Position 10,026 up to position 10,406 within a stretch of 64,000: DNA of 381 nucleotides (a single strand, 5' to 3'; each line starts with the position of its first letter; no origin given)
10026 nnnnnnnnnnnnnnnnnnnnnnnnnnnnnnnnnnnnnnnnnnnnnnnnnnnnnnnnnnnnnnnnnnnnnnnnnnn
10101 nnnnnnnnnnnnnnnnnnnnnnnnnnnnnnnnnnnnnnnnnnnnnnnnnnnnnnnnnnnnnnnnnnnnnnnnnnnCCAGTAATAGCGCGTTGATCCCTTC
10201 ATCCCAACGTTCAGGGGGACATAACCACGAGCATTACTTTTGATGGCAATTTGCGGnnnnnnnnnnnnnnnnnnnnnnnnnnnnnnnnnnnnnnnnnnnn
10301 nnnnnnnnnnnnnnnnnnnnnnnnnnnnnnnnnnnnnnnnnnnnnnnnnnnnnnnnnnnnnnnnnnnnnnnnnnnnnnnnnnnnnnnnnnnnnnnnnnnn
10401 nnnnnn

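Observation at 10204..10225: Usher gene elfC split by 1-bp frameshift at a G5 tract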

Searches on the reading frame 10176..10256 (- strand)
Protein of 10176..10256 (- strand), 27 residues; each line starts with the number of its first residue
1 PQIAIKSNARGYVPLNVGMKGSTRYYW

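Call 38: list_cluster_members(proteins=[L004:2551-5148:+])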
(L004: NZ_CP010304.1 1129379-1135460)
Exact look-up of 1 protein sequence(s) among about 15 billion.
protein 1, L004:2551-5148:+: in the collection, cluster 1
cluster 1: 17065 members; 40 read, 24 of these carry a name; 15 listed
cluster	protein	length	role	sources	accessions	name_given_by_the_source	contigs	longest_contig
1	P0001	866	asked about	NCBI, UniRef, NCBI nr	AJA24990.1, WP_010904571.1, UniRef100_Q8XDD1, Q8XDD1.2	fimbrial biogenesis usher protein [Escherichia coli] | Probable outer membrane usher protein ElfC n=5 Tax=Escherichia coli TaxID=562 ...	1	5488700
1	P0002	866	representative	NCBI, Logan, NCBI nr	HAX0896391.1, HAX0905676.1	TPA: fimbrial biogenesis usher protein [Escherichia coli] | fimbrial biogenesis usher protein [Escherichia coli]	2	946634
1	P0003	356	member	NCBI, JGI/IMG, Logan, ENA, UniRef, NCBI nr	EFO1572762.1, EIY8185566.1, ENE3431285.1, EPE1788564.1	fimbrial protein [Escherichia coli] | fimbrial protein n=1 Tax=Escherichia coli TaxID=562 RepID=UPI0007C103BB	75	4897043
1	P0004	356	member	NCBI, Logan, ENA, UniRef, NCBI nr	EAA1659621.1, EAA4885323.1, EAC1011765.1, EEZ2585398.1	fimbrial protein [Escherichia coli] | Fimbrial protein n=1 Tax=Escherichia coli TaxID=562 RepID=A0A8H9XNE7_ECOLX | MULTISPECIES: fimbrial protein [Enterobacteriaceae]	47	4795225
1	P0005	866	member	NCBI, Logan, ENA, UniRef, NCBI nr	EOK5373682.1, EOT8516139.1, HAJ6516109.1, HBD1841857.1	TPA: fimbrial biogenesis usher protein [Escherichia coli] | fimbrial biogenesis usher protein n=1 Tax=Escherichia coli TaxID=562 RepID=UPI000DE45E16 | fimbrial biogenesis usher protein [Escherichia coli]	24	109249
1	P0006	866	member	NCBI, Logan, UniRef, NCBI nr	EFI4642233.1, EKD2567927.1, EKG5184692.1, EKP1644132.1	fimbrial biogenesis usher protein [Escherichia coli] | fimbrial biogenesis usher protein n=1 Tax=Escherichia coli TaxID=562 RepID=UPI000BE21F98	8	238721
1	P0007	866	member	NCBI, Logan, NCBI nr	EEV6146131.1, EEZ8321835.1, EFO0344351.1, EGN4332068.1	fimbrial biogenesis usher protein [Escherichia coli] | fimbrial biogenesis outer membrane usher protein [Escherichia coli]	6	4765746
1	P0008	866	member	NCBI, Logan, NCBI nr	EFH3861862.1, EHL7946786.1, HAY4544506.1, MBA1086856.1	fimbrial biogenesis usher protein [Escherichia coli]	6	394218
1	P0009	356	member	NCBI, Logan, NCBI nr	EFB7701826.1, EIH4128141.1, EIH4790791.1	fimbrial protein [Escherichia coli]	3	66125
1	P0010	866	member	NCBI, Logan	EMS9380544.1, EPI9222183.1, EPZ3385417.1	fimbrial biogenesis usher protein [Escherichia coli]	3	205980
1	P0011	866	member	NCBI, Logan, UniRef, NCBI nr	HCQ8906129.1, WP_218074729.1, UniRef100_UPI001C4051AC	fimbrial biogenesis usher protein [Escherichia coli] | fimbrial biogenesis usher protein n=1 Tax=Escherichia coli TaxID=562 RepID=UPI001C4051AC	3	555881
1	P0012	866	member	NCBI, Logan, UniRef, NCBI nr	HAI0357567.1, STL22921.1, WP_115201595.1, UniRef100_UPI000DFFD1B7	outer membrane export usher protein [Escherichia coli] | fimbrial biogenesis usher protein n=1 Tax=Escherichia coli TaxID=562 RepID=UPI000DFFD1B7 | fimbrial biogenesis usher protein [Escherichia coli]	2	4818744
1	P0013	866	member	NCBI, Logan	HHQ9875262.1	TPA: fimbrial biogenesis usher protein [Escherichia coli]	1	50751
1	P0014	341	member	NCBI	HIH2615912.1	TPA: fimbrial protein, partial [Shigella dysenteriae]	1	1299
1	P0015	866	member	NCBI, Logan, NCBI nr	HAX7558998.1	TPA: fimbrial biogenesis usher protein [Escherichia coli] | fimbrial biogenesis usher protein [Escherichia coli]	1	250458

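Call 40: search_protein_families(library=pfam, proteins=[L004:2551-5148:+])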
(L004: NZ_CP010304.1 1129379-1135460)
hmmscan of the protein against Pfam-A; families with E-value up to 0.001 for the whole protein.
L004:2551-5148:+ (866 aa): 3 families
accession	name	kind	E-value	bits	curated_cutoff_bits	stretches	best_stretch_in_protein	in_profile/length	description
PF00577.26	Usher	-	2.8e-222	739.9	27.1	1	201-777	2-549/549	Outer membrane usher protein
PF13954.11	PapC_N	-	6.2e-49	166.2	27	1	39-182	2-145/146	PapC N-terminal domain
PF13953.12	PapC_C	-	1.7e-16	60.2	27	1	789-851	5-66/66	PapC C-terminal domain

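Call 54: search_solved_structures(query=L004:2551-5148:+, max_evalue=1e-20, show_alignments=1)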
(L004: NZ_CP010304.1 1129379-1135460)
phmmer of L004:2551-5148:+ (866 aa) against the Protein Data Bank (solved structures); distinct sequences matched with E-value up to 1e-20: 11.
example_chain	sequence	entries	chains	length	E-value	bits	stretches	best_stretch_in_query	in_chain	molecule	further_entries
6e14_D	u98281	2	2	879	7.5e-261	871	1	25-866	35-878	Fimbrial biogenesis outer membrane usher protein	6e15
9bog_D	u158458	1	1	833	7.9e-258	861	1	37-866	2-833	Outer membrane usher protein FimD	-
3rfz_B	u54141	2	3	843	8.3e-258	860.9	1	37-866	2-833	Outer membrane usher protein, type 1 fimbrial synthesis | Outer membrane usher protein FimD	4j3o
9fw9_D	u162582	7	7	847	8.4e-258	860.9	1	37-866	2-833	Outer membrane usher protein FimD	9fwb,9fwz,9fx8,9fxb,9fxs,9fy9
3ohn_A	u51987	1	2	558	6.8e-162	543.7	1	159-695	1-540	Outer membrane usher protein FimD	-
7lhg_C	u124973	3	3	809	1.6e-68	234.8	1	52-842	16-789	P fimbrial usher protein PapC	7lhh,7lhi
2vqi_A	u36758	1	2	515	9.4e-50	172.7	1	162-636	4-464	OUTER MEMBRANE USHER PROTEIN PAPC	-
6cd2_C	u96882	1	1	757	9.6e-50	172.7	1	162-636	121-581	Outer membrane usher protein PapC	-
3fip_A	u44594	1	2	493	9.8e-44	152.8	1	175-636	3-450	Outer membrane usher protein papC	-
1ze3_D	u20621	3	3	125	2.5e-27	98.6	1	37-160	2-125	Outer membrane usher protein fimD | Outer membrane usher protein FimD, N-terminal domain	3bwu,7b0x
1zdv_A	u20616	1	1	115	8.3e-26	93.5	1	60-174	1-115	Outer membrane usher protein fimD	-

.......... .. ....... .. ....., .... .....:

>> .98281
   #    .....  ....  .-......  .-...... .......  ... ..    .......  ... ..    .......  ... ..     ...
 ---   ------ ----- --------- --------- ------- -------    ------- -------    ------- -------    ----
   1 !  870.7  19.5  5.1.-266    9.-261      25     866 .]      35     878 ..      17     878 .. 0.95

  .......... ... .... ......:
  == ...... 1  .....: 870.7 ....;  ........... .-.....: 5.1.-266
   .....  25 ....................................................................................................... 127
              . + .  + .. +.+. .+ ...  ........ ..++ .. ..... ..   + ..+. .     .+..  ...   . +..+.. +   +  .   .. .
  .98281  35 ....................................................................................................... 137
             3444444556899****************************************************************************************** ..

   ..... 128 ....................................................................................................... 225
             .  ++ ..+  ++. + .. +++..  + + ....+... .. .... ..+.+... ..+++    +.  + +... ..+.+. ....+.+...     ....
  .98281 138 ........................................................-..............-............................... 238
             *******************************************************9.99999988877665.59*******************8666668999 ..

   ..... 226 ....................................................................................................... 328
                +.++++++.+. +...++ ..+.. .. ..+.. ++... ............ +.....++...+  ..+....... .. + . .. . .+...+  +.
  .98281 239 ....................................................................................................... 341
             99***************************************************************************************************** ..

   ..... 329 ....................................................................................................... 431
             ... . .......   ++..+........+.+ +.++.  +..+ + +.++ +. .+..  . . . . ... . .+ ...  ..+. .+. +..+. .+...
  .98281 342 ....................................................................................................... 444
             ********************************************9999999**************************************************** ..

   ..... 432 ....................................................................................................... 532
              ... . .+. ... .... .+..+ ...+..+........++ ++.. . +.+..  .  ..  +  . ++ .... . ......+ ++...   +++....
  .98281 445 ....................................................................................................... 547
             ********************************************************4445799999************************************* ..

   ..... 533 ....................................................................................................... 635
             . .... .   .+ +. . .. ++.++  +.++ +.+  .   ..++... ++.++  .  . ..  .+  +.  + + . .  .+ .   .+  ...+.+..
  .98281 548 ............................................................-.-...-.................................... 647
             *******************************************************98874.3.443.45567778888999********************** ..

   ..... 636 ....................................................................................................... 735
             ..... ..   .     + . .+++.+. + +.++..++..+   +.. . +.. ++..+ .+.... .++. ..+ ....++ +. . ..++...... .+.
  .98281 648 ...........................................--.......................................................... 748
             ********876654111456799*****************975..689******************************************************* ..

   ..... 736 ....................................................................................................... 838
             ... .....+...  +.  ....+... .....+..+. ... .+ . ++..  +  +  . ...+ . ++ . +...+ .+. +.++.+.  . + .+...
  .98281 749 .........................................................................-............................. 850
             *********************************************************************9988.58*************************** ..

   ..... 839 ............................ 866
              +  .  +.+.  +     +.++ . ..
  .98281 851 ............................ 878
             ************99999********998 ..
